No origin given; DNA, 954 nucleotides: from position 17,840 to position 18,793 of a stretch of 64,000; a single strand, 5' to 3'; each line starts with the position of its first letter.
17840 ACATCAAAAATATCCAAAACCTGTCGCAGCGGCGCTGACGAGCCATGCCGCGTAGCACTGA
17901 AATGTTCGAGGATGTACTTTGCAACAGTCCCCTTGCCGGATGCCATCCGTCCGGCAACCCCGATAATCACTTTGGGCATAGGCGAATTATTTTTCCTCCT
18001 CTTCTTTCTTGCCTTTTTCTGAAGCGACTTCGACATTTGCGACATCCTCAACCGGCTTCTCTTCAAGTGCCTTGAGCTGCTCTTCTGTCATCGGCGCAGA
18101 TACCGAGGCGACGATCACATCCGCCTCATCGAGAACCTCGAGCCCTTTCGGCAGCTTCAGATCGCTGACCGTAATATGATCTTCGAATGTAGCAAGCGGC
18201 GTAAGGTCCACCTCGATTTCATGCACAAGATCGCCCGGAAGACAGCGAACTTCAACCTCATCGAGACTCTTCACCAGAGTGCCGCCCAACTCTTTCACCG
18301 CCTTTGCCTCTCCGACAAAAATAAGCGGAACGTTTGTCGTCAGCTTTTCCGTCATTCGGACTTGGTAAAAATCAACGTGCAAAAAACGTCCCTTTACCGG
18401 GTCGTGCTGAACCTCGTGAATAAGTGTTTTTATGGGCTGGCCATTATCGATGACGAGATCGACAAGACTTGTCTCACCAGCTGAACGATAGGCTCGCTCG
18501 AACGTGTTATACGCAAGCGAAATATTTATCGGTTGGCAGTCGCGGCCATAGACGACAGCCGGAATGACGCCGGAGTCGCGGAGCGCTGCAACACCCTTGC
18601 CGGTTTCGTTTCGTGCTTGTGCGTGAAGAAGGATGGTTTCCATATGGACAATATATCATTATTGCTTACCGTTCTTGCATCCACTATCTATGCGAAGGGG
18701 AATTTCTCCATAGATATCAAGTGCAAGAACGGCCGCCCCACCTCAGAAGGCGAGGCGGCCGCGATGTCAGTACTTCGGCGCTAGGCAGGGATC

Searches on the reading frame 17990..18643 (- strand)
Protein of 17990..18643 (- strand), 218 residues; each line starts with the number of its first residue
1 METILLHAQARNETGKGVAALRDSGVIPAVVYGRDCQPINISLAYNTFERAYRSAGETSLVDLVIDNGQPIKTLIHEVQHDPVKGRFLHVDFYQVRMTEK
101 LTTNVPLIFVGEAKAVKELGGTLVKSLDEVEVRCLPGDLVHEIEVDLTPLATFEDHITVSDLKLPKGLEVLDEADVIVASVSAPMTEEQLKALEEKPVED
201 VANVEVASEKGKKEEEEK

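Call 35: list_cluster_members(proteins=[window:17990-18643:-, window:30130-32211:-, window:29092-29835:-, window:29813-30127:-, window:47023-50367:-, window:59172-61112:-, window:39201-40721:+, window:43724-45529:-])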
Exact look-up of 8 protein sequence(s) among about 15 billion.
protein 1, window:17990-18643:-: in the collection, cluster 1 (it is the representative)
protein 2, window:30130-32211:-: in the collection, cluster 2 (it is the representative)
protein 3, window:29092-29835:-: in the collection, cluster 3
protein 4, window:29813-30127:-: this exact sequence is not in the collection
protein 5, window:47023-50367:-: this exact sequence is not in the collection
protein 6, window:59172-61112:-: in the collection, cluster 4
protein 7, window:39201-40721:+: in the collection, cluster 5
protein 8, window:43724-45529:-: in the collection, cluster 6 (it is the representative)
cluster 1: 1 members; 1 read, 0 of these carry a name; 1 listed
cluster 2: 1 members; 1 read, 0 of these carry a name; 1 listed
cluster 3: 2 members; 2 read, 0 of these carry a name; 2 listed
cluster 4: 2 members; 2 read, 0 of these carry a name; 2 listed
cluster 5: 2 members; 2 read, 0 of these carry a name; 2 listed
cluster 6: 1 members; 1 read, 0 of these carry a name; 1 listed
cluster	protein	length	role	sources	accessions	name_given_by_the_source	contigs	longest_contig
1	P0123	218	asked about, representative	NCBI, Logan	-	-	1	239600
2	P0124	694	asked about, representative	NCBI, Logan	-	-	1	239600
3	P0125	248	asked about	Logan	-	-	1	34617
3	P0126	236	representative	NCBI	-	-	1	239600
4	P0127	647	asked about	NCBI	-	-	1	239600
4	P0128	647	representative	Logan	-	-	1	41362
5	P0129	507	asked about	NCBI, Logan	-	-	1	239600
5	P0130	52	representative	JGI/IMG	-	-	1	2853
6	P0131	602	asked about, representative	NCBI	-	-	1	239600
